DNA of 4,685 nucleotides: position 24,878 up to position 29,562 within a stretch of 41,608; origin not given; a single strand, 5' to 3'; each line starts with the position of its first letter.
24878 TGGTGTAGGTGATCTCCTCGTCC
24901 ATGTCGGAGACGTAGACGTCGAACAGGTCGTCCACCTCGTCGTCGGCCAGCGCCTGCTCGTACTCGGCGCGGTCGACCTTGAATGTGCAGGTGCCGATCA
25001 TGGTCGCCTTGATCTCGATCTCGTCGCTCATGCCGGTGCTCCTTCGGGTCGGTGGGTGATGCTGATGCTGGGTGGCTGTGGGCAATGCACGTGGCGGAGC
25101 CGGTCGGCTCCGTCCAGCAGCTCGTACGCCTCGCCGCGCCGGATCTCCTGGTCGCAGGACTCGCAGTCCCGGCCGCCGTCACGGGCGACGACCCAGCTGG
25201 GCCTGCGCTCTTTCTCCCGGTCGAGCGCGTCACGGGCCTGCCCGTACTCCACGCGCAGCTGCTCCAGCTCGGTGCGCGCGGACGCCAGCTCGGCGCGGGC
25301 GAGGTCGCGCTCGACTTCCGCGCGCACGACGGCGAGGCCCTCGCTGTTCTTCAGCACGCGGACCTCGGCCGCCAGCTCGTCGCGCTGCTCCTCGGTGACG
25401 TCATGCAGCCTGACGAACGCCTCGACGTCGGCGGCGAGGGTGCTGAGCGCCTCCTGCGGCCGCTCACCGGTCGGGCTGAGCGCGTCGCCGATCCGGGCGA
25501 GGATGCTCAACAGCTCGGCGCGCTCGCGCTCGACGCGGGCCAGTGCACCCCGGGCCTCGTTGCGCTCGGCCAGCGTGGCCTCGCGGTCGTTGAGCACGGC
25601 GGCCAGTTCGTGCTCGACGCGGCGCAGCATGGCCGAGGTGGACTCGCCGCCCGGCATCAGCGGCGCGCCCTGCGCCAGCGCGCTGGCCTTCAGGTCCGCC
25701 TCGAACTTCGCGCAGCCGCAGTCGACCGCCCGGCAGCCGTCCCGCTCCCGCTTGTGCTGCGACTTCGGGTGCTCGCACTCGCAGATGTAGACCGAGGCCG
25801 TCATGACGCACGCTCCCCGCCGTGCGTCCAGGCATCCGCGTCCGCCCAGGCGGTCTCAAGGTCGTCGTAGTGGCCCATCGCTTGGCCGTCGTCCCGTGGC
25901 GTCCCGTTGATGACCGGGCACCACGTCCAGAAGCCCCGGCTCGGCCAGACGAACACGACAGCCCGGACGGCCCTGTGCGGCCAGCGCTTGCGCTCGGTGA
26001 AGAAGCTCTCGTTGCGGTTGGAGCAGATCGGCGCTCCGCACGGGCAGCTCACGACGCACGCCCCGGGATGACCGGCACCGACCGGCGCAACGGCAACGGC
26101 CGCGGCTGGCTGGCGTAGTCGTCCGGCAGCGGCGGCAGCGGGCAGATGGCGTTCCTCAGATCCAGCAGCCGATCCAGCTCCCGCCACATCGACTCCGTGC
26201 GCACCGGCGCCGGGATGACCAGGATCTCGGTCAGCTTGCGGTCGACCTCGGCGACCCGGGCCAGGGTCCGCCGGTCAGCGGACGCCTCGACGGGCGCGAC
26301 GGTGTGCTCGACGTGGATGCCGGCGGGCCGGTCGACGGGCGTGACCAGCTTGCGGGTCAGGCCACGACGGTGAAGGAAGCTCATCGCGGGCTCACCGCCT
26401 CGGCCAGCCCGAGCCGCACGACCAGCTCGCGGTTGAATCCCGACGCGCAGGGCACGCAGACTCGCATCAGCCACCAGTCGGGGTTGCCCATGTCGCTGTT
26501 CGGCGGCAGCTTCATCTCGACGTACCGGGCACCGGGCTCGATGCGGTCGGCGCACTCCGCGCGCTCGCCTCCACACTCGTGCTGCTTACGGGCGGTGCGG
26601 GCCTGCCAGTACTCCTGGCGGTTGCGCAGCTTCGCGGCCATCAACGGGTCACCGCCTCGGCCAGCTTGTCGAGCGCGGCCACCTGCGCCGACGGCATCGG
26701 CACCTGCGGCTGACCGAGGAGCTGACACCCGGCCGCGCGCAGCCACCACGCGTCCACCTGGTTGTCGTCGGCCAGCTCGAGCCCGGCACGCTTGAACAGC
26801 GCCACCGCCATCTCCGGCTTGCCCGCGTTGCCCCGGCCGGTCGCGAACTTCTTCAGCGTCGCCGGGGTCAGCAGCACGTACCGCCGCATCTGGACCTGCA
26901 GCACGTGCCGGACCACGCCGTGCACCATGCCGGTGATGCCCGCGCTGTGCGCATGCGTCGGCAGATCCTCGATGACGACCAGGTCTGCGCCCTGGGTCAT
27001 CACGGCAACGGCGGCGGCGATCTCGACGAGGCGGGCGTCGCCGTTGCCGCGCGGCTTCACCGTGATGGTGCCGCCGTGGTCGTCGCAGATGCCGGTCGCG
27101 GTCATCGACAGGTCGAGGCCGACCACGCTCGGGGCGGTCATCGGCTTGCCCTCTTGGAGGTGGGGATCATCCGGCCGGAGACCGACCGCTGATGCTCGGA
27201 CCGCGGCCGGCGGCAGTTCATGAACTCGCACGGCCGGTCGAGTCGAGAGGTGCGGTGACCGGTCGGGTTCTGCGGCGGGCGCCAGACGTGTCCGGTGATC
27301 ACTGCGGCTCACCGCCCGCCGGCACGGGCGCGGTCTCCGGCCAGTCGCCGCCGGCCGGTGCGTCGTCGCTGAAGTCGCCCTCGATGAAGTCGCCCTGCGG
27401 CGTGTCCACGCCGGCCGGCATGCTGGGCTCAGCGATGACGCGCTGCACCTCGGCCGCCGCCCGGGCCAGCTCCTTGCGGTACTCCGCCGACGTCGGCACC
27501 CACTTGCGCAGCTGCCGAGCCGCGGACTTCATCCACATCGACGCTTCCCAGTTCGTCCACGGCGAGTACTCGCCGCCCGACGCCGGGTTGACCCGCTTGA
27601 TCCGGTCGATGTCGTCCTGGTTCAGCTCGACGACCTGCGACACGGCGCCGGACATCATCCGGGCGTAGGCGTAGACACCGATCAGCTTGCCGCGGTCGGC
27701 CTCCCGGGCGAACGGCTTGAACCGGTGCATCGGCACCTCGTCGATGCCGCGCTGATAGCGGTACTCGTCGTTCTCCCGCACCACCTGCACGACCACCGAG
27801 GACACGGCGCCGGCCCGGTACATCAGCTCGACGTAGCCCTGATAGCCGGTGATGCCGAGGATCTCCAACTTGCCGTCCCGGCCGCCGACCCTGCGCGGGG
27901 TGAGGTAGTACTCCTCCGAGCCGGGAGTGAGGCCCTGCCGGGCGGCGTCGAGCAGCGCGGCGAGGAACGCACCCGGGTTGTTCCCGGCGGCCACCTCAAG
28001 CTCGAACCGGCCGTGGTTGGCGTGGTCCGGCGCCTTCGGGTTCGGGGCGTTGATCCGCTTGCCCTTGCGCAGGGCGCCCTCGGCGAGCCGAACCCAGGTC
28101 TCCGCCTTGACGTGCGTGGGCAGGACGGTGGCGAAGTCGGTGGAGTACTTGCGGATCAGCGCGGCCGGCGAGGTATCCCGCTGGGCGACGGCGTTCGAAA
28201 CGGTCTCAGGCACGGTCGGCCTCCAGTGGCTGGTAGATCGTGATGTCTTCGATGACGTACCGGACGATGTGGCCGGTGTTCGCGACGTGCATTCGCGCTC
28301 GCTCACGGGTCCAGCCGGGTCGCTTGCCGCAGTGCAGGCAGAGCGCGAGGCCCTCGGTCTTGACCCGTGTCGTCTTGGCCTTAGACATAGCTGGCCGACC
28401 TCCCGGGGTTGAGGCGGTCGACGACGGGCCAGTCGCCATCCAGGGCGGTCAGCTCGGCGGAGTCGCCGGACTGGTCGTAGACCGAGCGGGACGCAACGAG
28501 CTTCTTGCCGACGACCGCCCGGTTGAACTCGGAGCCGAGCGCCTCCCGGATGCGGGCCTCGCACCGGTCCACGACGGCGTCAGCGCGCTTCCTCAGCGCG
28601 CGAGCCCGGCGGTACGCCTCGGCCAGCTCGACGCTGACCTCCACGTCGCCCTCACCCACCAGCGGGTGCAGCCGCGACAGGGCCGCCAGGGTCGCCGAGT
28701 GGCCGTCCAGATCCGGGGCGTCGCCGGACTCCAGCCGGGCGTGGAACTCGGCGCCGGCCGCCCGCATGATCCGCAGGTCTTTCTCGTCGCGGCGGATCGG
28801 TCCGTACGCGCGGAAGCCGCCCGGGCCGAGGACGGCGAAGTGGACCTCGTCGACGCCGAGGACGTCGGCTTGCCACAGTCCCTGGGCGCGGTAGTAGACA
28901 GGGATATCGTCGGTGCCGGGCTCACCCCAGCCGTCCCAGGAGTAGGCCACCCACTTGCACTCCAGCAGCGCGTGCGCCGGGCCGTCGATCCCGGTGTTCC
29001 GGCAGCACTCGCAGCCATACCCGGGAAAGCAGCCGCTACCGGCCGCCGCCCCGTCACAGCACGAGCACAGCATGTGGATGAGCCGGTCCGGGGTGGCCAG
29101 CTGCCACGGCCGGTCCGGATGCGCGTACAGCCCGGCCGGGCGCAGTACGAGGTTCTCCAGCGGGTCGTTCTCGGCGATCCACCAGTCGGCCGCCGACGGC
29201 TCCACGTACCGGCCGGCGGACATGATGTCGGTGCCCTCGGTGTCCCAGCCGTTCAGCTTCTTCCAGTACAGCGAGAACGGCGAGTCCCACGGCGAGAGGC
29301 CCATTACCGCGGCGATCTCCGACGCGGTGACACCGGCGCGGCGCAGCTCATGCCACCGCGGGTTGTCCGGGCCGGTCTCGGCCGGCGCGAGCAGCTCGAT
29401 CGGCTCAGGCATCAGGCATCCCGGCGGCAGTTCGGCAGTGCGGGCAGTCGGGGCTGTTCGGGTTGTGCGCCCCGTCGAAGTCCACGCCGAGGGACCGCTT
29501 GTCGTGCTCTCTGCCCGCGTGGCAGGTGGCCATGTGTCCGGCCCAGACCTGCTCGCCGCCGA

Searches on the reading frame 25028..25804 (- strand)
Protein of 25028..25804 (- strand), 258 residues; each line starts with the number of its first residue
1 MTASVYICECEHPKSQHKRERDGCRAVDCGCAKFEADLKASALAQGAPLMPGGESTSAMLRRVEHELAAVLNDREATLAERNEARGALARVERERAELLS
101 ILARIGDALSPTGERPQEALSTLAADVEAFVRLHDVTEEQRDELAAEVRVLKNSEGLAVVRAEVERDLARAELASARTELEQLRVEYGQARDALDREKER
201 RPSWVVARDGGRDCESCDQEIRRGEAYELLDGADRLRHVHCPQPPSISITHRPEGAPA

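Call 90: search_protein_families(library=phrogs, proteins=[window:25028-25804:-], max_evalue=0.001)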
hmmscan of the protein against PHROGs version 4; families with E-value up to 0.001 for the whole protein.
window:25028-25804:- (258 aa): 1 family
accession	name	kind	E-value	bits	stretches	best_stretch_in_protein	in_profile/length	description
phrog_1581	-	unknown function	3e-06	28.2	1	117-244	18-136/176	-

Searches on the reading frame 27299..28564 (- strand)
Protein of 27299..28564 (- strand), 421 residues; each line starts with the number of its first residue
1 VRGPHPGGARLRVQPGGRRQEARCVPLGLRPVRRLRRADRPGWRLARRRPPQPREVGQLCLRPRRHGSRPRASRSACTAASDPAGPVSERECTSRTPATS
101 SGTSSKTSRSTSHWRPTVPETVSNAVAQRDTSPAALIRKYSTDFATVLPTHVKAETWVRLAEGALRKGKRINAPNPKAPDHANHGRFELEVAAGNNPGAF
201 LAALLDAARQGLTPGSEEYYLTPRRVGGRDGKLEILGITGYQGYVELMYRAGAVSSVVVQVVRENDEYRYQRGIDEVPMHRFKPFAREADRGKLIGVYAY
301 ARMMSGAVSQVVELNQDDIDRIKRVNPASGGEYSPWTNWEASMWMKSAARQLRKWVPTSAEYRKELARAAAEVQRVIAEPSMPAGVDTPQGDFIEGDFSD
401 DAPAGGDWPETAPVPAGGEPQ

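Call 90: search_protein_families(library=phrogs, proteins=[window:27299-28564:-], max_evalue=0.001)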
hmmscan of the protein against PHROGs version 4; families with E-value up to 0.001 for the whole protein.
window:27299-28564:- (421 aa): 1 family
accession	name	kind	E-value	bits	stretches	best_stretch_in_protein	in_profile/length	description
phrog_148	-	DNA, RNA and nucleotide metabolism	9e-51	174.6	1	122-382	20-249/387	RecT-like ssDNA annealing protein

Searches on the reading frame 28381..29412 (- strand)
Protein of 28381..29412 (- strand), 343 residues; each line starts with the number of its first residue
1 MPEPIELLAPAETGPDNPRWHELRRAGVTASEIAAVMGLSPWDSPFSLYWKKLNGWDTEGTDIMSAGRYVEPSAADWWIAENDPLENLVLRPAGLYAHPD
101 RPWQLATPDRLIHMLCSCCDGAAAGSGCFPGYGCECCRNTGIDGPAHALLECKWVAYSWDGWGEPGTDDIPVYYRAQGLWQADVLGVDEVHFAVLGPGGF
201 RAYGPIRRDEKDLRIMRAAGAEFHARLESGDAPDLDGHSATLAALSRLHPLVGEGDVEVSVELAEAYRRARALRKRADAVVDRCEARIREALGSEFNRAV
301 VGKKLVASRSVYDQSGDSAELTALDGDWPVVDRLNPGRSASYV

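Call 90: search_protein_families(library=phrogs, proteins=[window:28381-29412:-], max_evalue=0.001)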
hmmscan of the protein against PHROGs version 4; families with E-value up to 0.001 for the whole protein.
window:28381-29412:- (343 aa): 1 family
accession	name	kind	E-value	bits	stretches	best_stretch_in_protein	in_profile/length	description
phrog_434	-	DNA, RNA and nucleotide metabolism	1.4e-58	199.9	1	13-313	53-325/372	RecE-like recombination exonuclease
